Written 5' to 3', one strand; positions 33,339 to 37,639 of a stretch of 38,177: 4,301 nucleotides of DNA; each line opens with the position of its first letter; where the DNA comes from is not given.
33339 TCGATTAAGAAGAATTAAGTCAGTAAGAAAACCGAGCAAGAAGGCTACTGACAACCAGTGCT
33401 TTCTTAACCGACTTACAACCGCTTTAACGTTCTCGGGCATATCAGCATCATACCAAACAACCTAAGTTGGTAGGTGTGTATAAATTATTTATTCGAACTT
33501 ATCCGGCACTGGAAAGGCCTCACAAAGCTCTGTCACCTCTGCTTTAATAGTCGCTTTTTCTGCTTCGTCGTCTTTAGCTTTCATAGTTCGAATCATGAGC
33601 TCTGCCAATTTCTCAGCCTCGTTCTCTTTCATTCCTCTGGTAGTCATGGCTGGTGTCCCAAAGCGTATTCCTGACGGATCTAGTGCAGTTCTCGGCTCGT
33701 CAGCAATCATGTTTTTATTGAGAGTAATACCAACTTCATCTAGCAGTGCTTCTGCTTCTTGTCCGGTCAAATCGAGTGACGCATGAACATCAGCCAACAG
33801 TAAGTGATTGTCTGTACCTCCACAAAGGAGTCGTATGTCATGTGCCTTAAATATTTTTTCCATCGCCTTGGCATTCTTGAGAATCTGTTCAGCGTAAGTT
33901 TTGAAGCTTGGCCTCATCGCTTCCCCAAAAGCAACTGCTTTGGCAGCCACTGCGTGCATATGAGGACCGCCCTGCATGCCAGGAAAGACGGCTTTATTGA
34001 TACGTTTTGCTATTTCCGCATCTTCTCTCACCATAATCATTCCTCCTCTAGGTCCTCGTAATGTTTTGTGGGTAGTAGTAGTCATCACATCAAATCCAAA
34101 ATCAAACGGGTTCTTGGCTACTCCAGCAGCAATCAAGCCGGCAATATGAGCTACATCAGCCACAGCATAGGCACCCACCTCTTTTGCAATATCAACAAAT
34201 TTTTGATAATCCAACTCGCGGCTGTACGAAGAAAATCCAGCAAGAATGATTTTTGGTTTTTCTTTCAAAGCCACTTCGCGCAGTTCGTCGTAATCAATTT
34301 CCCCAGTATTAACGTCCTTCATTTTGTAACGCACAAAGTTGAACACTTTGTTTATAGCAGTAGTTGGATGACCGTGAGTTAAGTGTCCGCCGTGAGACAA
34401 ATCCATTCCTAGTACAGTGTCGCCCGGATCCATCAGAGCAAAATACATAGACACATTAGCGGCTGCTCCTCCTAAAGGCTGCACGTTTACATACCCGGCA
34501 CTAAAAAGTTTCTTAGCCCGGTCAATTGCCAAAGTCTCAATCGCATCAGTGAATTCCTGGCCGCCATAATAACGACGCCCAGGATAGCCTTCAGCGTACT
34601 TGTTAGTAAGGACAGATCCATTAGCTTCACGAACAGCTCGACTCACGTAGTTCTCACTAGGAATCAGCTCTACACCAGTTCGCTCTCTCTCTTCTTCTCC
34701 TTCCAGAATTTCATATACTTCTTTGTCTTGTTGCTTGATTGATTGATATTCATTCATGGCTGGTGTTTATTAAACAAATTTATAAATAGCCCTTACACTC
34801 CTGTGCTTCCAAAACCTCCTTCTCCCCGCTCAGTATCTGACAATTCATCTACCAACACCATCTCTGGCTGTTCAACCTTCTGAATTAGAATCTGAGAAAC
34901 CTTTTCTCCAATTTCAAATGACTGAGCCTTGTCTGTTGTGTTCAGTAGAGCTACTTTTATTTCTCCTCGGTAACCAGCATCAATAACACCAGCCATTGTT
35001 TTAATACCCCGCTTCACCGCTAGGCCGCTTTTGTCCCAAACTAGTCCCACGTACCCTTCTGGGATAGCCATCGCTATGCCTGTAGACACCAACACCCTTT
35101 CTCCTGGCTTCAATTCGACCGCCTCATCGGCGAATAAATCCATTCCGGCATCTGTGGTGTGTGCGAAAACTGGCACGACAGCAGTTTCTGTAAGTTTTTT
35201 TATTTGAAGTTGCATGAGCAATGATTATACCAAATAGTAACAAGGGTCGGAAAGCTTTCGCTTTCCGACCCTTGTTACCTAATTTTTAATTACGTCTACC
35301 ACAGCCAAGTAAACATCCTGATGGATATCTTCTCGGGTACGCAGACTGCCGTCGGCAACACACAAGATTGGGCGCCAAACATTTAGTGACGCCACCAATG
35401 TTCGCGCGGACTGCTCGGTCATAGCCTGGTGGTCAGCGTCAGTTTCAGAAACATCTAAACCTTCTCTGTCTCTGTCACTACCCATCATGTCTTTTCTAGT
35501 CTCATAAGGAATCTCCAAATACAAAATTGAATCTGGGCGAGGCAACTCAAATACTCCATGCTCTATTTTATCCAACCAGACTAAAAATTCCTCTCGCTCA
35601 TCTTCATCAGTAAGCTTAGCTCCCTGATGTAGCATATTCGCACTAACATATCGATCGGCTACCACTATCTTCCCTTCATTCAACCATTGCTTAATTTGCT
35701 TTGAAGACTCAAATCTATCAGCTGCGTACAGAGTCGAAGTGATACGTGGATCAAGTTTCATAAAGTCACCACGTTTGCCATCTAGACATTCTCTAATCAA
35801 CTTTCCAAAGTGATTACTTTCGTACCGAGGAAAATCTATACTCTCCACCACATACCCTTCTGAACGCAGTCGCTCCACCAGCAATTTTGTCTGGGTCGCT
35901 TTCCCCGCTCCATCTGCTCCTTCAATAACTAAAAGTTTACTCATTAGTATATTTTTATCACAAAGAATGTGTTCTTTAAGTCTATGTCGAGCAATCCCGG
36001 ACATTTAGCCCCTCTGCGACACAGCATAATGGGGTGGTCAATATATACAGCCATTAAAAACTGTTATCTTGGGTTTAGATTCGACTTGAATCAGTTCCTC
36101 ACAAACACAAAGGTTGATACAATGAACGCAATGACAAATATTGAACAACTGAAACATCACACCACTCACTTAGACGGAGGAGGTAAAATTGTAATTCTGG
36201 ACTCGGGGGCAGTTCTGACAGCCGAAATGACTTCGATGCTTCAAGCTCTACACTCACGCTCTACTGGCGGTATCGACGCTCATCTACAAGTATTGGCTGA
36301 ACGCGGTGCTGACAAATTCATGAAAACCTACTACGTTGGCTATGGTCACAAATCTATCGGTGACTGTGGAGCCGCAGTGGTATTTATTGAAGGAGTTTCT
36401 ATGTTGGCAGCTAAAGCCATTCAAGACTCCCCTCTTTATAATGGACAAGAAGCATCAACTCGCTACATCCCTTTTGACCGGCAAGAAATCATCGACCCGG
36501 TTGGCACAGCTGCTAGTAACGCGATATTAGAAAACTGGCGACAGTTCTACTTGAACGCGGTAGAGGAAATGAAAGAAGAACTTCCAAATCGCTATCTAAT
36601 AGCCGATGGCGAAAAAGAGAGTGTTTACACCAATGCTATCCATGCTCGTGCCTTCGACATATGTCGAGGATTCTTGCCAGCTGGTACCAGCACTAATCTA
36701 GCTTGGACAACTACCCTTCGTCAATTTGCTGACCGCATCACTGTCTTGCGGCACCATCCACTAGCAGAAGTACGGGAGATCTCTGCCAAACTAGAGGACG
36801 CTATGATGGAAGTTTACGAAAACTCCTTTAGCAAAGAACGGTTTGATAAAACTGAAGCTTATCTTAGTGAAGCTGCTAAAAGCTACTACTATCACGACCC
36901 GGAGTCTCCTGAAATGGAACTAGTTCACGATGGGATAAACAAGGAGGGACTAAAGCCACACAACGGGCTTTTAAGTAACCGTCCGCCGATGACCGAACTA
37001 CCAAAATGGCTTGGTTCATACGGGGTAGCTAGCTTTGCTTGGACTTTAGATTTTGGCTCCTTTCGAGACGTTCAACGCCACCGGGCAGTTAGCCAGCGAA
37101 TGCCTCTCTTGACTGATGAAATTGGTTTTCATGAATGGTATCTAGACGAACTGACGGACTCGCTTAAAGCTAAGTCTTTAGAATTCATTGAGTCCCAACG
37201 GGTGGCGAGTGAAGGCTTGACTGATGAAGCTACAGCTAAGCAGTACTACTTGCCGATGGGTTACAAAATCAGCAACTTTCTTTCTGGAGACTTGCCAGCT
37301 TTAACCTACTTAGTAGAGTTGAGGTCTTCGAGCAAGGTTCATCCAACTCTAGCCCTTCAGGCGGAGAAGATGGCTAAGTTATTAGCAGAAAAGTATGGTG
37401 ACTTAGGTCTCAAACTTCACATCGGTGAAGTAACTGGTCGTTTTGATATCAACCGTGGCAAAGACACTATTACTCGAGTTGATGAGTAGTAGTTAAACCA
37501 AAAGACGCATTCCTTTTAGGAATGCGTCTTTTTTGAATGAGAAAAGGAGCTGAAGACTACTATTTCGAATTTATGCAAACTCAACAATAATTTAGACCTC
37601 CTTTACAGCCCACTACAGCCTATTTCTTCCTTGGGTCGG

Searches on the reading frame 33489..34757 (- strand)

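Call 22: search_protein_families(library=pfam, proteins=[window:33489-34757:-], max_evalue=0.001)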
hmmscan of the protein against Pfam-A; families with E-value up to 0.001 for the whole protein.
window:33489-34757:- (422 aa): 3 families
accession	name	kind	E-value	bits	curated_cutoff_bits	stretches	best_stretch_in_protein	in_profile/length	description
PF00464.25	SHMT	-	8.5e-154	512.4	27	1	7-387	1-398/399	Serine hydroxymethyltransferase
PF00155.27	Aminotran_1_2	-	5.3e-12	46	19.7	1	39-377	19-355/361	Aminotransferase class I and II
PF01053.26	Cys_Met_Meta_PP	-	2.1e-05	23.7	27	1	96-257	75-226/381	Cys/Met metabolism PLP-dependent enzyme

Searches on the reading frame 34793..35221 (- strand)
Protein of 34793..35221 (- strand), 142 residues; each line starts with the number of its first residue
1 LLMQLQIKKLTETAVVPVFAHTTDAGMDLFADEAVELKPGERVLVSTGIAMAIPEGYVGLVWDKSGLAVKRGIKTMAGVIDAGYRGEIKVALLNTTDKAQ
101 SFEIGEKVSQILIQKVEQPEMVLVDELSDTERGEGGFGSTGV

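Call 22: search_protein_families(library=pfam, proteins=[window:34793-35221:-], max_evalue=0.001)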
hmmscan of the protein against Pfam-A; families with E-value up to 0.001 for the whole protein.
window:34793-35221:- (142 aa): 2 families
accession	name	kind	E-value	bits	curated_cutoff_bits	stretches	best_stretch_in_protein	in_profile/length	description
PF00692.24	dUTPase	-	5.5e-29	101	22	1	16-141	5-129/129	dUTPase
PF22769.1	DCD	-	1.8e-07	31.8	27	1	32-115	68-152/153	dCTP deaminase-like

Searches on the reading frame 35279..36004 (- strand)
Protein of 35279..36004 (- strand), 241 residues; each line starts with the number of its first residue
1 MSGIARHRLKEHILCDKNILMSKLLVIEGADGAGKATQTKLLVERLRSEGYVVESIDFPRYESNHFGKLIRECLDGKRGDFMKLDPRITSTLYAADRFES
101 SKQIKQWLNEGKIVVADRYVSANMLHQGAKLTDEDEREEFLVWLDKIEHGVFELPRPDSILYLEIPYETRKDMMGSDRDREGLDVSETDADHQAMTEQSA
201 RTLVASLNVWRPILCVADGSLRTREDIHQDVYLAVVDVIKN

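Call 22: search_protein_families(library=pfam, proteins=[window:35279-36004:-], max_evalue=0.001)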
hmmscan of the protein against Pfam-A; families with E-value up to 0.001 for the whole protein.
window:35279-36004:- (241 aa): 2 families
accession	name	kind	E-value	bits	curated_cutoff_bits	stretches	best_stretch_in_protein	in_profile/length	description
PF02223.23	Thymidylate_kin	-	1.1e-20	74.5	27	1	27-194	1-154/185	Thymidylate kinase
PF01712.25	dNK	-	0.0008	19.6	27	0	25-174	1-140/203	Deoxynucleoside kinase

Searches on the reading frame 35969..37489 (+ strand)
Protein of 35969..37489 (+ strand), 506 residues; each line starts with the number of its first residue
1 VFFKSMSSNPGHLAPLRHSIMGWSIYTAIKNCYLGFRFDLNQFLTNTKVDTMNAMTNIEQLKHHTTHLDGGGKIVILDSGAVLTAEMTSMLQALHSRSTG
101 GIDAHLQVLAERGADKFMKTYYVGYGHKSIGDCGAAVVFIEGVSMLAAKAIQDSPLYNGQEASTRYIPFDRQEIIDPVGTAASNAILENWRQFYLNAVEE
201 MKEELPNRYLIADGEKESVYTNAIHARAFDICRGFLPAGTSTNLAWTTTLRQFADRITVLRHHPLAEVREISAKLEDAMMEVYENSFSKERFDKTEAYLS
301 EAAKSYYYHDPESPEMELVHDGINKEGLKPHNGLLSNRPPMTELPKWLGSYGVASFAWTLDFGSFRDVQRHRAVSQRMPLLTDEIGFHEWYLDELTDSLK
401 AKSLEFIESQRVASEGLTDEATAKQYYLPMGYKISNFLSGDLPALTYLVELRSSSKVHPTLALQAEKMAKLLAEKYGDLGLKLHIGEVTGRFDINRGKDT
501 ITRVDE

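Call 22: search_protein_families(library=pfam, proteins=[window:35969-37489:+], max_evalue=0.001)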
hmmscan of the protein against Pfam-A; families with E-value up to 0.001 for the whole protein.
window:35969-37489:+ (506 aa): 1 family
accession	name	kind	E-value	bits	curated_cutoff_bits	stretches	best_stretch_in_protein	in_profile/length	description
PF02511.20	Thy1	-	1.5e-15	57.9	24.8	1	103-282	28-188/191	Thymidylate synthase complementing protein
